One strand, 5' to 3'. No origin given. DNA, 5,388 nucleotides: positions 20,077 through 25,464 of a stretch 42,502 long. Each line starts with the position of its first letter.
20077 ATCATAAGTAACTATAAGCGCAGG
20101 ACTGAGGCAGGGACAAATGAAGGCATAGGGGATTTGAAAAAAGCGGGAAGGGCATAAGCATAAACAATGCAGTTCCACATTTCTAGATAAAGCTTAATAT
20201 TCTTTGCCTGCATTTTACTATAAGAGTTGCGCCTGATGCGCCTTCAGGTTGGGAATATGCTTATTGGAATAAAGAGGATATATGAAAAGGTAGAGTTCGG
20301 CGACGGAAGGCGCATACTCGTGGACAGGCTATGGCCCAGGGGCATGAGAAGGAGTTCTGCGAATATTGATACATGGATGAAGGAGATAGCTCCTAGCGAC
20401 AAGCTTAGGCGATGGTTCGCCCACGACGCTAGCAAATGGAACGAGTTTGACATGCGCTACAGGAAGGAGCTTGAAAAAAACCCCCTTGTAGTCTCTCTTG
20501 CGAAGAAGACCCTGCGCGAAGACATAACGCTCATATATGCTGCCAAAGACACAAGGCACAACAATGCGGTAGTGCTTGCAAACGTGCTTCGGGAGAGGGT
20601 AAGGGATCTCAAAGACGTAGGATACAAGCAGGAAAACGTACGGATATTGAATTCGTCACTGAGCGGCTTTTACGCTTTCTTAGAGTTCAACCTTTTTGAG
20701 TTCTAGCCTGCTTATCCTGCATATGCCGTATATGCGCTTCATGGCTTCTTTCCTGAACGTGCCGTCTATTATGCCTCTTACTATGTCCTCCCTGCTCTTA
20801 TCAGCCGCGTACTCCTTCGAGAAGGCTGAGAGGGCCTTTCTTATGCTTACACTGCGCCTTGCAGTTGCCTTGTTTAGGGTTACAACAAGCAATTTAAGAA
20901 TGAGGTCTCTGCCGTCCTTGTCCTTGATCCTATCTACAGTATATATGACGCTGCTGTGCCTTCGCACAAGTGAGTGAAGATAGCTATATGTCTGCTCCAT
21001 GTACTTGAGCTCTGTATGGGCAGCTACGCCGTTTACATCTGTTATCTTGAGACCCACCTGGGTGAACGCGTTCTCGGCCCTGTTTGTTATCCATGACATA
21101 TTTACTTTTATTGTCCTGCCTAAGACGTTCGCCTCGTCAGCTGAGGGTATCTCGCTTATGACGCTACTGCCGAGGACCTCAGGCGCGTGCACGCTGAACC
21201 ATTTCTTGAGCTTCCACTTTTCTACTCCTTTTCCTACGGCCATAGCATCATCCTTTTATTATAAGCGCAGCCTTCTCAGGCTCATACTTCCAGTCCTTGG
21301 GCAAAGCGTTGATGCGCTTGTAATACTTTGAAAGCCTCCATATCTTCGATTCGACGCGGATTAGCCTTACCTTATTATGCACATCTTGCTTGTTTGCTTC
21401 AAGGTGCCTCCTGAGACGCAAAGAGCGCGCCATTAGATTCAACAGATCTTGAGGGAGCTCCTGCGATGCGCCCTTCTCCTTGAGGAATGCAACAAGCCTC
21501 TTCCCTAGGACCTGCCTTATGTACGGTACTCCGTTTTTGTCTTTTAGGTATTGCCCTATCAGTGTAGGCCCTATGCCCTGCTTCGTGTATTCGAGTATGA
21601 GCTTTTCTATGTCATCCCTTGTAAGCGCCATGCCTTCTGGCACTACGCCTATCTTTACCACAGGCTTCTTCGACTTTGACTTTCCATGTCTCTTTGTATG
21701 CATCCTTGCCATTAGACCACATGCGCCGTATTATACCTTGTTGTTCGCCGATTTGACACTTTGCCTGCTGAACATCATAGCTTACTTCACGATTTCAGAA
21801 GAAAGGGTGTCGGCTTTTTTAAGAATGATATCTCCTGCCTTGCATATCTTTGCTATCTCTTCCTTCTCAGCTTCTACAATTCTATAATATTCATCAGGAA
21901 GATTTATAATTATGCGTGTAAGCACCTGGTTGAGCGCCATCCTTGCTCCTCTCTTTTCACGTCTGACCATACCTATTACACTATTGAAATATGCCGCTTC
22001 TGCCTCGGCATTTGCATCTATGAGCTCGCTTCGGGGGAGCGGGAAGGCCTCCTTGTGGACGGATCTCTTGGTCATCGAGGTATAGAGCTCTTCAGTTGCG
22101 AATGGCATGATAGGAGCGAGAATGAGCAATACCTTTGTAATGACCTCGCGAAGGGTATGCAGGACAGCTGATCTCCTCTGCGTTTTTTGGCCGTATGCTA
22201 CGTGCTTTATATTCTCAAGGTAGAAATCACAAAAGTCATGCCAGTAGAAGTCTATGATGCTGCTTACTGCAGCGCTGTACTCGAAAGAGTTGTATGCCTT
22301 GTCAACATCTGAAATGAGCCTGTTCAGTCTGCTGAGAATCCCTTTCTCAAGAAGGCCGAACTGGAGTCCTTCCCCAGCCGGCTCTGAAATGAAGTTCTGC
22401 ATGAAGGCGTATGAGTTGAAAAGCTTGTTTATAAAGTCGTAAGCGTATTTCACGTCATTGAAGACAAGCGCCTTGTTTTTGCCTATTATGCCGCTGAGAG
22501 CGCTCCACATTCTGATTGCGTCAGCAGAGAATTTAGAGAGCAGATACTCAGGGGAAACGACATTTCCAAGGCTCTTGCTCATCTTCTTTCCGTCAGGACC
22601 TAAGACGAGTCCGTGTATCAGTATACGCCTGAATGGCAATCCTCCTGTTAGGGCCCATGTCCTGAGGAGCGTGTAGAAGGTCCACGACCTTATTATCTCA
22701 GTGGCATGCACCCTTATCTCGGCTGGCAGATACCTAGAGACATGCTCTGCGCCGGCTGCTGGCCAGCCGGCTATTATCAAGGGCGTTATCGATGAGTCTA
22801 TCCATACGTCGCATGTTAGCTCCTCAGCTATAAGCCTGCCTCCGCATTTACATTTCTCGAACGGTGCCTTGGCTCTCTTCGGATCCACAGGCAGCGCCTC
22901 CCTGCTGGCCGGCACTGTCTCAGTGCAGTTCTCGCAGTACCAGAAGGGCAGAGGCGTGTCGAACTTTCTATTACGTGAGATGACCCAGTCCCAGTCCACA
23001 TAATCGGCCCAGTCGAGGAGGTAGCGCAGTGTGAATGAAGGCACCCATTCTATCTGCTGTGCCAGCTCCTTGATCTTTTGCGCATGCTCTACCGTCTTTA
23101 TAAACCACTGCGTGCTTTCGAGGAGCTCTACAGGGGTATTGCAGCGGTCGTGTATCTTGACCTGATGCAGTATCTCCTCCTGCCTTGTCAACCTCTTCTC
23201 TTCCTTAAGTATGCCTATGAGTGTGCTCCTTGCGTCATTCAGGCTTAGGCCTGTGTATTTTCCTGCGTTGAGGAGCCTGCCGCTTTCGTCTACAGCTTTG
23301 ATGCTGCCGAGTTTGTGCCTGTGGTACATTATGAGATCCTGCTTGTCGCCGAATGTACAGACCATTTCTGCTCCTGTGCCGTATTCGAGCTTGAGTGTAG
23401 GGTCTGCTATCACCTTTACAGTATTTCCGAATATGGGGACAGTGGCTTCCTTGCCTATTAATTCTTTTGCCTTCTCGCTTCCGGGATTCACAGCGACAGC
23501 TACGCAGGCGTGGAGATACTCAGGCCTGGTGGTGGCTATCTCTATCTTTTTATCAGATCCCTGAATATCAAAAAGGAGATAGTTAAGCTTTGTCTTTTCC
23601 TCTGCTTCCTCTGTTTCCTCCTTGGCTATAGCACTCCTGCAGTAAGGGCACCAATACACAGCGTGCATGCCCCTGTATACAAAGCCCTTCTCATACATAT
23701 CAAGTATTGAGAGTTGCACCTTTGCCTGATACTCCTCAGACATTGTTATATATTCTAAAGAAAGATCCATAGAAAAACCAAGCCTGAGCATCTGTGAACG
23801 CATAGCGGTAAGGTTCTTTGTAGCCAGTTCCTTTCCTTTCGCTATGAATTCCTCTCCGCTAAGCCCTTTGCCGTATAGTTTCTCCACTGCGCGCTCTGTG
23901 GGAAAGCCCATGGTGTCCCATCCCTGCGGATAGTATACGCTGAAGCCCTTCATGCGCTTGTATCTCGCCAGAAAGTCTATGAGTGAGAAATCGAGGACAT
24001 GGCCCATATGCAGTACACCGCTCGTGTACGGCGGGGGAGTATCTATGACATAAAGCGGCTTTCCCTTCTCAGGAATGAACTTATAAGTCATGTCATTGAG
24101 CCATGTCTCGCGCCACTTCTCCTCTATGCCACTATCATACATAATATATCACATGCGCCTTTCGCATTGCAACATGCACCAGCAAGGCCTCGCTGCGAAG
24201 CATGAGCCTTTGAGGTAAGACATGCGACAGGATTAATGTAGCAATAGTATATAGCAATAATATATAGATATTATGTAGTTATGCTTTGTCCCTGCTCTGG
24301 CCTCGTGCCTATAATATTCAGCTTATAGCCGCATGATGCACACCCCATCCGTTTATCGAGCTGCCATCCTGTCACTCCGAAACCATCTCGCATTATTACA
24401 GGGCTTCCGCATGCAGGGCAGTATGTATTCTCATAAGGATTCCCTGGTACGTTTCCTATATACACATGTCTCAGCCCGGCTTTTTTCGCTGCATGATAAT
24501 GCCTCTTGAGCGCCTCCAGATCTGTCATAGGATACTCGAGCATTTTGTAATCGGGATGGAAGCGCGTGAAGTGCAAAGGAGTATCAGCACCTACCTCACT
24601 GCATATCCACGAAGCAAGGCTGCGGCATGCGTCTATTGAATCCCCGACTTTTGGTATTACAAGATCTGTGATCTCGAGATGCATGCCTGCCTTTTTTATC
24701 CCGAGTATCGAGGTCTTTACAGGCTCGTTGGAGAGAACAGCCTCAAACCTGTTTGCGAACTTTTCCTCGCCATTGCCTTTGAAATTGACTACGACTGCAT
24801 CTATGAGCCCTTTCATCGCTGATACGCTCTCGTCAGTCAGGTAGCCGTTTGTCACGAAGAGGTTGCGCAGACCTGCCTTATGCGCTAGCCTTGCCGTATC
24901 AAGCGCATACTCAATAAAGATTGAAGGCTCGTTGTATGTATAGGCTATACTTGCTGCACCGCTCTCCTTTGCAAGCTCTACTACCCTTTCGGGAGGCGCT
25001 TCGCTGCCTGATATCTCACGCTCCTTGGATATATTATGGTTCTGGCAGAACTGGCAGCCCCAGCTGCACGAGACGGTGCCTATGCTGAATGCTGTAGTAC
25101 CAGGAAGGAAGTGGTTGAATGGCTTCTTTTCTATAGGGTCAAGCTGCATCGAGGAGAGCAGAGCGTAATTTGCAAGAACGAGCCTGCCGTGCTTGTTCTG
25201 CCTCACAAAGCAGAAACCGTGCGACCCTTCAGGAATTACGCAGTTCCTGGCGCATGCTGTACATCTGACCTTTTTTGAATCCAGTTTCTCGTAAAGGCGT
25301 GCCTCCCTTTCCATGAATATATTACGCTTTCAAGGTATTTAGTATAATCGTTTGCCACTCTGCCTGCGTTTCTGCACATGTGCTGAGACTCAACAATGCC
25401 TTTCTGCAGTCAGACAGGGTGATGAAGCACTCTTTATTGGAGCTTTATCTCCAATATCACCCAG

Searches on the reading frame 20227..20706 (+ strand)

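Call 49: search_protein_families(library=pfam, proteins=[window:20227-20706:+], max_evalue=0.0001)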
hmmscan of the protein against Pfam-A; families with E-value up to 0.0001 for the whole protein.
window:20227-20706:+ (159 aa): 3 families
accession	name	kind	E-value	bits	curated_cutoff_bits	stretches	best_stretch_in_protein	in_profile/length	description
PF22752.1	DUF488-N3i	-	2.3e-38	132.1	27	1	13-129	2-119/131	Inactive DUF488-N3 subclade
PF04343.18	DUF488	-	1.1e-28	100.7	22.2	1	15-121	2-121/121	Domain of unknown function DUF488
PF22751.1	DUF488-N3a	-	4.8e-25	88.6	27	1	13-124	1-117/118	Active DUF488-N3 subclade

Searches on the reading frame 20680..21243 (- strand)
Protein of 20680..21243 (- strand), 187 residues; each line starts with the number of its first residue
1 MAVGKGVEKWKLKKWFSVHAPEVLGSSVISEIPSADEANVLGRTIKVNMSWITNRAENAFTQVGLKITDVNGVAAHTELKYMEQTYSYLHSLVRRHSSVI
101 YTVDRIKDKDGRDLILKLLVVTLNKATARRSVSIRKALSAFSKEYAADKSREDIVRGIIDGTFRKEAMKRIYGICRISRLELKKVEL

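Call 49: search_protein_families(library=pfam, proteins=[window:20680-21243:-], max_evalue=0.0001)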
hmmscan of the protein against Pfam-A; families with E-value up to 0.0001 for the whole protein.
window:20680-21243:- (187 aa): 1 family
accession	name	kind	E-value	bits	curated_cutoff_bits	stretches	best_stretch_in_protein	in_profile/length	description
PF01015.23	Ribosomal_S3Ae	-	2.3e-37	128.9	29.3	1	4-187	4-187/191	Ribosomal S3Ae family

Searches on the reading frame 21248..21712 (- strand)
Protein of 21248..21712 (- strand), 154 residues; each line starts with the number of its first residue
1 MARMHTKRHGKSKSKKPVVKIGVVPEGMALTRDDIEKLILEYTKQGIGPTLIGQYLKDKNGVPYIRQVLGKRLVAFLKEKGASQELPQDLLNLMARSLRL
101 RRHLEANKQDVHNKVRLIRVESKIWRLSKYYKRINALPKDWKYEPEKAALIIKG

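Call 49: search_protein_families(library=pfam, proteins=[window:21248-21712:-], max_evalue=0.0001)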
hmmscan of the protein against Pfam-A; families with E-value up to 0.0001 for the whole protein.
window:21248-21712:- (154 aa): 2 families
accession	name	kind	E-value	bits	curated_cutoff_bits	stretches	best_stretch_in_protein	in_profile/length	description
PF08069.17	Ribosomal_S13_N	-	1.4e-14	54.3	25.4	1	1-62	1-60/60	Ribosomal S13/S15 N-terminal domain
PF00312.27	Ribosomal_S15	-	5.8e-13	49.2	31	1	78-150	6-80/81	Ribosomal protein S15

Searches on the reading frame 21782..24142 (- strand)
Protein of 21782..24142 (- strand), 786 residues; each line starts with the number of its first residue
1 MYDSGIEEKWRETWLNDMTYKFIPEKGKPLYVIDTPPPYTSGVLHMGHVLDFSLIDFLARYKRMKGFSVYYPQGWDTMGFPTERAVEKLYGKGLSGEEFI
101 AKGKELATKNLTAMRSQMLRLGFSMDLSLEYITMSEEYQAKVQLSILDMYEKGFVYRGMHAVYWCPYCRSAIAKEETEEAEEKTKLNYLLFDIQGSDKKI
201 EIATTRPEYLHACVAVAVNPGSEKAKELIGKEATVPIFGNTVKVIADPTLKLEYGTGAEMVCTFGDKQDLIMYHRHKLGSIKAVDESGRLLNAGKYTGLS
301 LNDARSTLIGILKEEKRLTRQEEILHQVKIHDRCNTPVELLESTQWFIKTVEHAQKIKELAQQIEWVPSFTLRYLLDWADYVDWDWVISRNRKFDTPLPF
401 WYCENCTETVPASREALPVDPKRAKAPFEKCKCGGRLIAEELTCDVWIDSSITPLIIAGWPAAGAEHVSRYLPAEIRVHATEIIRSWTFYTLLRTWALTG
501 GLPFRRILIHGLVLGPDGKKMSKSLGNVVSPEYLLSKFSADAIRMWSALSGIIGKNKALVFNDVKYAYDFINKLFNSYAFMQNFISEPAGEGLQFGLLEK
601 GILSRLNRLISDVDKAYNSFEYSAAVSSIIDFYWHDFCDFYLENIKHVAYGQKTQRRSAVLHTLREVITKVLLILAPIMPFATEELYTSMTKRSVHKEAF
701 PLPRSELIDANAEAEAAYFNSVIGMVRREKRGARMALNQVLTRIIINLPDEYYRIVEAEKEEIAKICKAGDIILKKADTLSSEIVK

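Call 9: search_protein_families(library=pfam, proteins=[window:21782-24142:-], max_evalue=0.001)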
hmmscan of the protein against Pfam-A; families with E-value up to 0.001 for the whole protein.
window:21782-24142:- (786 aa): 5 families
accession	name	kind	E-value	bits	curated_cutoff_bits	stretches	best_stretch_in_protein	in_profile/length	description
PF00133.28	tRNA-synt_1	-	8.2e-85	285.5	22.7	1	10-551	2-406/414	tRNA synthetases class I (I, L, M and V)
PF08264.19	Anticodon_1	-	2.9e-33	115.2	25.1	1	600-740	2-143/148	Anticodon-binding domain of tRNA ligase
PF09334.17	tRNA-synt_1g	-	1.6e-17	63.8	20.1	1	32-175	2-133/391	tRNA synthetases class I (M)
PF01406.26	tRNA-synt_1e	-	1.9e-05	24.7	27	0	502-546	235-279/301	tRNA synthetases class I (C) catalytic domain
PF13603.12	tRNA-synt_1_2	-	0.00012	22.1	25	0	229-287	85-143/185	Leucyl-tRNA synthetase, editing domain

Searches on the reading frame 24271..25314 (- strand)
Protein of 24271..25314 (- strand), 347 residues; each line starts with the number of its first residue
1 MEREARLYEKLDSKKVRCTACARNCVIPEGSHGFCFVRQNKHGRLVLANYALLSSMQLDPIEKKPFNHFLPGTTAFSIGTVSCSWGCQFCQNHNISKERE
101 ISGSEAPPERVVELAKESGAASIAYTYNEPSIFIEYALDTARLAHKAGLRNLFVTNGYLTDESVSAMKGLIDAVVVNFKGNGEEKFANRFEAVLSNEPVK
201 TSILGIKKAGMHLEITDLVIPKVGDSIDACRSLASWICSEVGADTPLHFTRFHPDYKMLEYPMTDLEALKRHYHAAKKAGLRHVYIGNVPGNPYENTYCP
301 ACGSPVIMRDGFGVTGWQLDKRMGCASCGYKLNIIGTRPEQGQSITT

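Call 49: search_protein_families(library=pfam, proteins=[window:24271-25314:-], max_evalue=0.0001)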
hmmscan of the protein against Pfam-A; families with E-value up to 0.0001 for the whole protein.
window:24271-25314:- (347 aa): 1 family
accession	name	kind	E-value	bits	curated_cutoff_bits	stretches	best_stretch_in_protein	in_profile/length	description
PF04055.27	Radical_SAM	-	6.7e-14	52.8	29.5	1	80-225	4-156/166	Radical SAM superfamily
